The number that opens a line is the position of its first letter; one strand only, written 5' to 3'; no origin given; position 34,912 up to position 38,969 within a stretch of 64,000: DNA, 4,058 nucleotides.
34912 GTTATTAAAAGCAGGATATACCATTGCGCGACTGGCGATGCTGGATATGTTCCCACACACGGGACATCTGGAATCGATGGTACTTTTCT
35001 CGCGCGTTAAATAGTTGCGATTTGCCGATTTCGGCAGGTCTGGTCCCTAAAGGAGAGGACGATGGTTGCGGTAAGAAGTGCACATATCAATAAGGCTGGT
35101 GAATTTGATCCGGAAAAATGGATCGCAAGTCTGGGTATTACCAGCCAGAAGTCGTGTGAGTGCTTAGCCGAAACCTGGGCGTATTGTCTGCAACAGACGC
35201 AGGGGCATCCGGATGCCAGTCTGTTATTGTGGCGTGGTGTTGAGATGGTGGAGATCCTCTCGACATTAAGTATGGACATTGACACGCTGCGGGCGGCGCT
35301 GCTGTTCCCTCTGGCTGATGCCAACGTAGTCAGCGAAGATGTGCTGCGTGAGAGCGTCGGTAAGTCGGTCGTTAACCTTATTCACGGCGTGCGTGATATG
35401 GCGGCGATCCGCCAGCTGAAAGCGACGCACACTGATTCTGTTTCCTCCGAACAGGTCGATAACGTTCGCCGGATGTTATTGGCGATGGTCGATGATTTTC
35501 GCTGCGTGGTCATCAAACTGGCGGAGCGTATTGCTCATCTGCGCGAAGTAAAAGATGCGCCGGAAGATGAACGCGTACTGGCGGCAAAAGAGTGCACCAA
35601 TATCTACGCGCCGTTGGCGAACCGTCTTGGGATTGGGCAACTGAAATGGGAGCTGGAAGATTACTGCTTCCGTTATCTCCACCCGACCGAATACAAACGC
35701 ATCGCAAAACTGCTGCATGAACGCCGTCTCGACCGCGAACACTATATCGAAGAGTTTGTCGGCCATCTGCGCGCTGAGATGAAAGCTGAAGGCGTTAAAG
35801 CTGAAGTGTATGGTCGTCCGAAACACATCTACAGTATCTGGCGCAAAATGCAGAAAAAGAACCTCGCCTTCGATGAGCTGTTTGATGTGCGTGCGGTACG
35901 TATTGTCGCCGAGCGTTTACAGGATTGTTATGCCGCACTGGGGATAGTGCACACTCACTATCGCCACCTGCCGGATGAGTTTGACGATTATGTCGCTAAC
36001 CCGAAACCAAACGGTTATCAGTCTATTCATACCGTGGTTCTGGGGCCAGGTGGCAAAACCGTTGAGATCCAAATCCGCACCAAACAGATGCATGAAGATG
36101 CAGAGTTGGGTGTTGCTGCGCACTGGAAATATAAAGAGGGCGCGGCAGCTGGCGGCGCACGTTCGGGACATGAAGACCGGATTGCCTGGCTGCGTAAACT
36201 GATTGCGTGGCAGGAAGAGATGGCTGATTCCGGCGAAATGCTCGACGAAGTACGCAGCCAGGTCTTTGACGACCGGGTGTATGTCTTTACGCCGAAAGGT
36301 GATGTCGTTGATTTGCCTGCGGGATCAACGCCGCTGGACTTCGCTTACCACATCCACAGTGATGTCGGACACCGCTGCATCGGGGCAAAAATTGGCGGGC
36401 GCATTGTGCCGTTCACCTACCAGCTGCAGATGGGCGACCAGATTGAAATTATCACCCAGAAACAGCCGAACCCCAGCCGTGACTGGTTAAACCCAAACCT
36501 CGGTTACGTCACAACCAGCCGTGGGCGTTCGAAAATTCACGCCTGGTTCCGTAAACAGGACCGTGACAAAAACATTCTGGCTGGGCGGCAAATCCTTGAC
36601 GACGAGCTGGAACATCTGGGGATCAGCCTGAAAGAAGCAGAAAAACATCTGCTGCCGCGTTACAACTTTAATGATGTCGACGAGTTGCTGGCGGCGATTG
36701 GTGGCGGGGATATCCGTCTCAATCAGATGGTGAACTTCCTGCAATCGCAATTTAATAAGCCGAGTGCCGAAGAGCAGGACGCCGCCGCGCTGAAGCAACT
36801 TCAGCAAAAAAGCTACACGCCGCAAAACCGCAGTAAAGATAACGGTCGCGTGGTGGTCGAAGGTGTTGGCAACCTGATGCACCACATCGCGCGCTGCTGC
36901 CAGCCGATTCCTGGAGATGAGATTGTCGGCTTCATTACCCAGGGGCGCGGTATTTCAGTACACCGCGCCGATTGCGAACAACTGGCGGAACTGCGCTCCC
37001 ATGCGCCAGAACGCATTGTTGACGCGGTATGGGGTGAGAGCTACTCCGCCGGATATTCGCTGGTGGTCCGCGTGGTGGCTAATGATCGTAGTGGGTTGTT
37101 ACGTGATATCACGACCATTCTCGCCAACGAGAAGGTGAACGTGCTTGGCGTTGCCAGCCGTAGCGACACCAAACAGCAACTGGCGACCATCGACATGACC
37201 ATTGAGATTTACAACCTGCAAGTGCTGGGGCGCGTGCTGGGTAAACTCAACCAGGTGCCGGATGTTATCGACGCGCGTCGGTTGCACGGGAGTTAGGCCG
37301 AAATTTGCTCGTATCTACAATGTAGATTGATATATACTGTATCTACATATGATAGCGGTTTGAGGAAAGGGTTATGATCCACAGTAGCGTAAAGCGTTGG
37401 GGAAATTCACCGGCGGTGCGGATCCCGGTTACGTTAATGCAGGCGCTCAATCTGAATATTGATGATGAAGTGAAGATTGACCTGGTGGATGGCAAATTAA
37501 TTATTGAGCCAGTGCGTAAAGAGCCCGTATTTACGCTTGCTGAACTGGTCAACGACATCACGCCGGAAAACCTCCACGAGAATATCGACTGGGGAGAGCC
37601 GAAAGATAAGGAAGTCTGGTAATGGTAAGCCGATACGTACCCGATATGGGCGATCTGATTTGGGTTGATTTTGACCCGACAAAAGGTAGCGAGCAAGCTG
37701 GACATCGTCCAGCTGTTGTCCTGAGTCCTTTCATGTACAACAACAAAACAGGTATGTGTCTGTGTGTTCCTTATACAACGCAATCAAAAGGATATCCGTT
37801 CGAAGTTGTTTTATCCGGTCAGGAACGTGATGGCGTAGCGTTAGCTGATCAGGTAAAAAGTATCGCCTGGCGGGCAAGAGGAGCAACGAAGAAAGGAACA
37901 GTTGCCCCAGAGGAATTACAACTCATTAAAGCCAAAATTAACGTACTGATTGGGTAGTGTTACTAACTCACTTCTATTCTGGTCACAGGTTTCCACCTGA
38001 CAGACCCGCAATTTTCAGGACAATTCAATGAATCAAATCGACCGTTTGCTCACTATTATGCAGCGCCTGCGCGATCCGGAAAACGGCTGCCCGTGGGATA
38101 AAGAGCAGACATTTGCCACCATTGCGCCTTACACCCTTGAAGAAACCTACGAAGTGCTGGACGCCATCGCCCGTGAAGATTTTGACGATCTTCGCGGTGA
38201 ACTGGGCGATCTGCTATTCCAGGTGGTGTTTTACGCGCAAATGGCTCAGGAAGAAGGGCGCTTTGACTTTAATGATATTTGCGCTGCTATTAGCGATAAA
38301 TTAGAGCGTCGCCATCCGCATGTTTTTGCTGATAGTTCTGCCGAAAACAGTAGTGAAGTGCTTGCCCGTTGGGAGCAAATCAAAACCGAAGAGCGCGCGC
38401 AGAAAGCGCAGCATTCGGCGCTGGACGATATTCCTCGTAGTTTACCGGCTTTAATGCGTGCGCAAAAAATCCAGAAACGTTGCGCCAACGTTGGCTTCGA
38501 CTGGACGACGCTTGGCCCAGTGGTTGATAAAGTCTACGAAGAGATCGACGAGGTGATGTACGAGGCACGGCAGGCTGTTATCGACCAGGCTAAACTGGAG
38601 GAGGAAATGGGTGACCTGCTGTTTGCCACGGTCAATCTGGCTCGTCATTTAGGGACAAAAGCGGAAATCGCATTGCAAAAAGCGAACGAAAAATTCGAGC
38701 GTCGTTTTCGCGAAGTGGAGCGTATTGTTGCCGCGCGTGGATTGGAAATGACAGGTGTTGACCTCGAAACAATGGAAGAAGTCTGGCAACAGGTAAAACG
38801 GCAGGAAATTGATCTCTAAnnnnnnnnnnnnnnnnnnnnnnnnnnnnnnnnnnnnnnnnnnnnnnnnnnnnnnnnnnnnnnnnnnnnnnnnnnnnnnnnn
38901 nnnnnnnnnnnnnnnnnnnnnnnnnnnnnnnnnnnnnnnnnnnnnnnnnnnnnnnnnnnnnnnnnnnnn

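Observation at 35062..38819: relA-mazE-mazF-mazG: stringent-response synthetase directly upstream of a toxin-antitoxin pair and a nucleotide pyrophosphohydrolase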

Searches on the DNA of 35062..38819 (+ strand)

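Call 7: search_dna_similar(query=window:35062-38819:+, collection=ecoli_genomes, mode=near, max_rows=15)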
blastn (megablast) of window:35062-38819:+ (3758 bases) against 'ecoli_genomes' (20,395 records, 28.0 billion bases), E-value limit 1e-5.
Records with a match: 5425; places in all: 5430; records where one place covers at least 80% of the query: 5422.
Genomes with a match: 5425 of 5426; with a place that covers at least 80% of the query: 5422. Places per genome that has any: lowest 1, median 1, highest 2. On chromosomes: 5430 places; on plasmids: 0.
Best place of each record, by identity: >=99% 1360; 95-99% 4065.
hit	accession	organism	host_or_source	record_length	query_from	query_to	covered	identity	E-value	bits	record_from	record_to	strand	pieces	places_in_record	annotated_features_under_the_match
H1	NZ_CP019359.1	Escherichia coli strain XH990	Homo sapiens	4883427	1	3758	100%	100.0%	0e+0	6940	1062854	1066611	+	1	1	relA: GTP diphosphokinase | mazG: nucleoside triphosphate pyrophosphohydrolase | mazF: endoribonuclease MazF | mazE: type II toxin-antitoxin system antitoxin MazE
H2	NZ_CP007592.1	Escherichia coli O157:H16 strain Santai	duck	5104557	1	3758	100%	100.0%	0e+0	6940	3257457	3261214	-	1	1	relA: GTP diphosphokinase | mazG: nucleoside triphosphate pyrophosphohydrolase | mazF: endoribonuclease MazF | mazE: type II toxin-antitoxin system antitoxin MazE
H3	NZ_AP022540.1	Escherichia coli strain THO-010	Homo sapiens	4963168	1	3758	100%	100.0%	0e+0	6940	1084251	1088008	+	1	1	relA: GTP diphosphokinase | mazG: nucleoside triphosphate pyrophosphohydrolase | mazF: endoribonuclease MazF | mazE: type II toxin-antitoxin system antitoxin MazE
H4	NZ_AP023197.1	Escherichia coli strain TUM18780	Homo sapiens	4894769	1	3758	100%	100.0%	0e+0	6940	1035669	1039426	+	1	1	relA: GTP diphosphokinase | mazG: nucleoside triphosphate pyrophosphohydrolase | mazF: endoribonuclease MazF | mazE: type II toxin-antitoxin system antitoxin MazE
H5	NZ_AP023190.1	Escherichia coli strain TUM18530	Homo sapiens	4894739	1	3758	100%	100.0%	0e+0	6940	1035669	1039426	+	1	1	relA: GTP diphosphokinase | mazG: nucleoside triphosphate pyrophosphohydrolase | mazF: endoribonuclease MazF | mazE: type II toxin-antitoxin system antitoxin MazE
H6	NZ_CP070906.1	Escherichia coli strain 88COLEC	Homo sapiens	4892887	1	3758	100%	100.0%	0e+0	6940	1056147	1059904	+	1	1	relA: GTP diphosphokinase | mazG: nucleoside triphosphate pyrophosphohydrolase | mazF: endoribonuclease MazF | mazE: type II toxin-antitoxin system antitoxin MazE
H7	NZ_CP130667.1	Escherichia coli strain SM107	Homo sapiens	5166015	1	3758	100%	100.0%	0e+0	6940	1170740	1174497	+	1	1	relA: GTP diphosphokinase | mazG: nucleoside triphosphate pyrophosphohydrolase | mazF: endoribonuclease MazF | mazE: type II toxin-antitoxin system antitoxin MazE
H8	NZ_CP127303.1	Escherichia coli strain APEC37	Gallus gallus domesticus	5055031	1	3758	100%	100.0%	0e+0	6940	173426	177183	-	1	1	relA: GTP diphosphokinase | mazG: nucleoside triphosphate pyrophosphohydrolase | mazF: endoribonuclease MazF | mazE: type II toxin-antitoxin system antitoxin MazE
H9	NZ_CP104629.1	Escherichia coli strain AHM21C2872I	In-house environment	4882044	1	3758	100%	100.0%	0e+0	6940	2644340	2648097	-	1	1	relA: GTP diphosphokinase | mazG: nucleoside triphosphate pyrophosphohydrolase | mazF: endoribonuclease MazF | mazE: type II toxin-antitoxin system antitoxin MazE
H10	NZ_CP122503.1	Escherichia coli strain W619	pig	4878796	1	3758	100%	100.0%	0e+0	6940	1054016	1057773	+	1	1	relA: GTP diphosphokinase | mazG: nucleoside triphosphate pyrophosphohydrolase | mazF: endoribonuclease MazF | mazE: type II toxin-antitoxin system antitoxin MazE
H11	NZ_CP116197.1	Escherichia coli strain DETEC-C31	human clinical specimen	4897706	1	3758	100%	100.0%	0e+0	6940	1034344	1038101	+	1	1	relA: GTP diphosphokinase | mazG: nucleoside triphosphate pyrophosphohydrolase | mazF: endoribonuclease MazF | mazE: type II toxin-antitoxin system antitoxin MazE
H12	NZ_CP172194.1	Escherichia coli strain GF66.1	chicken meat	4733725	1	3758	100%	100.0%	0e+0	6940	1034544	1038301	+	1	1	relA: GTP diphosphokinase | mazG: nucleoside triphosphate pyrophosphohydrolase | mazF: endoribonuclease MazF | mazE: type II toxin-antitoxin system antitoxin MazE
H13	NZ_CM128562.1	Escherichia coli strain 2824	chicken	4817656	1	3758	100%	100.0%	0e+0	6940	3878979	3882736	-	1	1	relA: GTP diphosphokinase | mazG: nucleoside triphosphate pyrophosphohydrolase | mazF: endoribonuclease MazF | mazE: type II toxin-antitoxin system antitoxin MazE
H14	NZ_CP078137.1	Escherichia coli strain Sx181-0-1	urine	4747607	1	3758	100%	99.8%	0e+0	6896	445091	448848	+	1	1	relA: GTP diphosphokinase | mazG: nucleoside triphosphate pyrophosphohydrolase | mazF: endoribonuclease MazF | mazE: type II toxin-antitoxin system antitoxin MazE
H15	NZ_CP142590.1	Escherichia coli strain 64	Sika deer feces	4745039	1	3758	100%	99.8%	0e+0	6896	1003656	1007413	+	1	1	relA: GTP diphosphokinase | mazG: nucleoside triphosphate pyrophosphohydrolase | mazF: endoribonuclease MazF | mazE: type II toxin-antitoxin system antitoxin MazE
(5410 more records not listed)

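Call 10: search_dna_similar(query=window:37743-37803:+, collection=ecoli_genomes, mode=near, max_rows=12, rows=spread)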
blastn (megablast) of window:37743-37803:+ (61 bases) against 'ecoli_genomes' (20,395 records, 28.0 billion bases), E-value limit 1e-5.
Records with a match: 4417; places in all: 4417; records where one place covers at least 80% of the query: 4417.
Genomes with a match: 4417 of 5426; with a place that covers at least 80% of the query: 4417. Places per genome that has any: lowest 1, median 1, highest 1. On chromosomes: 4417 places; on plasmids: 0.
Best place of each record, by identity: >=99% 1009; 95-99% 3408.
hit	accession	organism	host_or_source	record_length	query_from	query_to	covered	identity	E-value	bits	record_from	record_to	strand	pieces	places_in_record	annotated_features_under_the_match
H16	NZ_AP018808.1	Escherichia coli strain E2865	Bos taurus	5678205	1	61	100%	100.0%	5e-23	113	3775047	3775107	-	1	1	mazF: endoribonuclease MazF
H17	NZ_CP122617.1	Escherichia coli strain ETEC4091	Sus scrofa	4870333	1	61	100%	100.0%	5e-23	113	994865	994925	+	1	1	mazF: endoribonuclease MazF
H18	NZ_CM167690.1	Escherichia coli strain NCCP 13905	Homo sapiens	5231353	1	61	100%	100.0%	5e-23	113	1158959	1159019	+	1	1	mazF: endoribonuclease MazF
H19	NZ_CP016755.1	Escherichia coli strain FORC_044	Homo sapiens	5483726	1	61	100%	98.4%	2e-21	108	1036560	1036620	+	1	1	mazF: endoribonuclease MazF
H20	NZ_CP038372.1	Escherichia coli O157:H7 strain F6294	beef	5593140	1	61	100%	98.4%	2e-21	108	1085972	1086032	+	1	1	mazF: endoribonuclease MazF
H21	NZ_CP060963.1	Escherichia coli strain EC7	Homo sapiens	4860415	1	61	100%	98.4%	2e-21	108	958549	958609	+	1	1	mazF: endoribonuclease MazF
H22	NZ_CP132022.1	Escherichia coli strain GON1437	Homo sapiens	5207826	1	61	100%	98.4%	2e-21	108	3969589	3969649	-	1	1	mazF: endoribonuclease MazF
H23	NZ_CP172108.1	Escherichia coli strain QL57EC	swine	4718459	1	61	100%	98.4%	2e-21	108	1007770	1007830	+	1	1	mazF: endoribonuclease MazF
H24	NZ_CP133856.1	Escherichia coli strain ES1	Homo sapiens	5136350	1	61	100%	98.4%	2e-21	108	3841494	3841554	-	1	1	mazF: endoribonuclease MazF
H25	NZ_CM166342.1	Escherichia coli strain CH10468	Homo sapiens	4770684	1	61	100%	98.4%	2e-21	108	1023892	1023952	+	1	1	mazF: endoribonuclease MazF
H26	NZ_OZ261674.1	Escherichia coli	restricted access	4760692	1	61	100%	98.4%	2e-21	108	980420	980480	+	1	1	mazF: endoribonuclease MazF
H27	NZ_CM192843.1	Escherichia coli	Homo sapiens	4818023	1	58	95%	98.3%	1e-19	102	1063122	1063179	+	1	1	mazF: endoribonuclease MazF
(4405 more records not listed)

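Call 38: search_dna_similar(query=window:37297-38027:+, collection=ecoli_genomes, mode=near, max_rows=25, rows=spread)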
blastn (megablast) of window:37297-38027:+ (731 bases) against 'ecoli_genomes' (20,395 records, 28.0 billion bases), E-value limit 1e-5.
Records with a match: 4463; places in all: 4466; records where one place covers at least 80% of the query: 4415.
Genomes with a match: 4463 of 5426; with a place that covers at least 80% of the query: 4415. Places per genome that has any: lowest 1, median 1, highest 2. On chromosomes: 4466 places; on plasmids: 0.
Best place of each record, by identity: >=99% 3087; 95-99% 1376.
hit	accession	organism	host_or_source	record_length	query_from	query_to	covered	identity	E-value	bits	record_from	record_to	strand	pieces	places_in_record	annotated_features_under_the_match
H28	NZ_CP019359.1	Escherichia coli strain XH990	Homo sapiens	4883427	1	731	100%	100.0%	0e+0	1351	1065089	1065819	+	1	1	mazF: endoribonuclease MazF | mazE: type II toxin-antitoxin system antitoxin MazE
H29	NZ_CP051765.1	Escherichia coli strain SCU-113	Homo sapiens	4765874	1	731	100%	99.9%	0e+0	1345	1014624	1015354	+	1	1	mazF: endoribonuclease MazF | mazE: type II toxin-antitoxin system antitoxin MazE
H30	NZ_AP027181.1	Escherichia coli strain 98E11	Homo sapiens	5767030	1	731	100%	99.9%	0e+0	1345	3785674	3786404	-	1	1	mazF: endoribonuclease MazF | mazE: type II toxin-antitoxin system antitoxin MazE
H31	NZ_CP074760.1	Escherichia coli strain DEC9B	Homo sapiens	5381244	1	731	100%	99.9%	0e+0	1345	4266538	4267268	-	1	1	mazF: endoribonuclease MazF | mazE: type II toxin-antitoxin system antitoxin MazE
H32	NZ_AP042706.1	Escherichia coli strain OkiPb01717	bovine feces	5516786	1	731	100%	99.9%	0e+0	1345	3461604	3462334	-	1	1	mazF: endoribonuclease MazF | mazE: type II toxin-antitoxin system antitoxin MazE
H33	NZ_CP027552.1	Escherichia coli strain 2015C-4498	Homo sapiens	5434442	1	731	100%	99.7%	0e+0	1339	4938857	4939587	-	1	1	mazF: endoribonuclease MazF | mazE: type II toxin-antitoxin system antitoxin MazE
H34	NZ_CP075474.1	Escherichia coli strain NT1N28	pig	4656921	1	731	100%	99.7%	0e+0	1339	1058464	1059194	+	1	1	mazF: endoribonuclease MazF | mazE: type II toxin-antitoxin system antitoxin MazE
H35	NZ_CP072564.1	Escherichia coli strain WG5::PA2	missing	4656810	1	731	100%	99.7%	0e+0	1339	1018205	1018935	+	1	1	mazF: endoribonuclease MazF | mazE: type II toxin-antitoxin system antitoxin MazE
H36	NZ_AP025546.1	Escherichia coli strain LR-06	Homo sapiens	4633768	1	731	100%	99.7%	0e+0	1339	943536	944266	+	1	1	mazF: endoribonuclease MazF | mazE: type II toxin-antitoxin system antitoxin MazE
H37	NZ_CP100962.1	Escherichia coli strain ET358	sediment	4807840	1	731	100%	99.7%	0e+0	1339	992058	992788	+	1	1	mazF: endoribonuclease MazF | mazE: type II toxin-antitoxin system antitoxin MazE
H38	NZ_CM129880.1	Escherichia coli strain MB07081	seawater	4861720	1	731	100%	99.7%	0e+0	1339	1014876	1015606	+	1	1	mazF: endoribonuclease MazF | mazE: type II toxin-antitoxin system antitoxin MazE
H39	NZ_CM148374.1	Escherichia coli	Canis lupus familiaris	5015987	1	731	100%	99.7%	0e+0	1339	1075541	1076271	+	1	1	mazF: endoribonuclease MazF | mazE: type II toxin-antitoxin system antitoxin MazE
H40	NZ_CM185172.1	Escherichia coli str. K-12 substr. MG1655 strain K-12 ...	Homo sapiens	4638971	1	731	100%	99.7%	0e+0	1339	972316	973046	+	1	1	mazF: endoribonuclease MazF | mazE: type II toxin-antitoxin system antitoxin MazE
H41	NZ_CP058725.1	Escherichia coli strain S171-1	Manis javanica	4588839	1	731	100%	99.6%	0e+0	1334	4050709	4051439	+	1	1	mazF: endoribonuclease MazF | mazE: type II toxin-antitoxin system antitoxin MazE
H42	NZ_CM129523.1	Escherichia coli strain DAM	seawater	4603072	1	731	100%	99.6%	0e+0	1334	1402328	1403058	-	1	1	mazF: endoribonuclease MazF | mazE: type II toxin-antitoxin system antitoxin MazE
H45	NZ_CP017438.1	Escherichia coli O157:H7 strain 2159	Cattle Hide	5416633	1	730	100%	98.8%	0e+0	1297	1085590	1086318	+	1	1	mazF: endoribonuclease MazF | mazE: type II toxin-antitoxin system antitoxin MazE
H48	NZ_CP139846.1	Escherichia coli strain Nord58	Homo sapiens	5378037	1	730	100%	98.4%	0e+0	1282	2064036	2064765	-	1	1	mazF: endoribonuclease MazF | mazE: type II toxin-antitoxin system antitoxin MazE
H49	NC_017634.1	Escherichia coli O83:H1 str. NRG 857C strain NRG 857C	-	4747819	1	731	100%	98.1%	0e+0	1273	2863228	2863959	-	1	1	mazF: endoribonuclease MazF | mazE: type II toxin-antitoxin system antitoxin MazE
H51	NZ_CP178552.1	Escherichia coli strain WWCOL-236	wastewater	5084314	1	731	100%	97.8%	0e+0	1262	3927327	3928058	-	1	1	mazF: endoribonuclease MazF | mazE: type II toxin-antitoxin system antitoxin MazE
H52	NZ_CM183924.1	Escherichia coli strain GMF054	Homo sapiens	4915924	691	731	6%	95.2%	3e-7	66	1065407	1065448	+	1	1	none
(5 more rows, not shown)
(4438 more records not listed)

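Call 39: get_annotated_region(hit=H52, flank=3500)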
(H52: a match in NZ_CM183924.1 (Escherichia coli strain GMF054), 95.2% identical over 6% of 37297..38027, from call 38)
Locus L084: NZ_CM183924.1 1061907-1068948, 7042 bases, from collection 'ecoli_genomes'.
description: Escherichia coli strain GMF054 chromosome, whole genome shotgun sequence
organism: Escherichia coli strain GMF054 (NCBI taxid 562)
replicon: chromosome; assembly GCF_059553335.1
host: Homo sapiens; source: -; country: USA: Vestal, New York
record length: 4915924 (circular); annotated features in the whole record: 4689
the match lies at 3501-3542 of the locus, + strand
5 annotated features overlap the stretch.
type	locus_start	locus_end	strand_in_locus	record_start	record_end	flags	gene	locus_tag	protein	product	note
CDS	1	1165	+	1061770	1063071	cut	rlmD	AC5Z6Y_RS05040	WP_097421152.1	23S rRNA (uracil(1939)-C(5))-methyltransferase RlmD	-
CDS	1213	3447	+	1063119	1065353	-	relA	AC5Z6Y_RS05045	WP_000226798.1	GTP diphosphokinase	-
CDS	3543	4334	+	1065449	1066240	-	mazG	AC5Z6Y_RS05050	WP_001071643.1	nucleoside triphosphate pyrophosphohydrolase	-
CDS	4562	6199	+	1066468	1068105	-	pyrG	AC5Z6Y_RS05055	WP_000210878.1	glutamine hydrolyzing CTP synthase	-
CDS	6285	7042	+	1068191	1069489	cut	eno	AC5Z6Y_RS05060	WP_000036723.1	phosphopyruvate hydratase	-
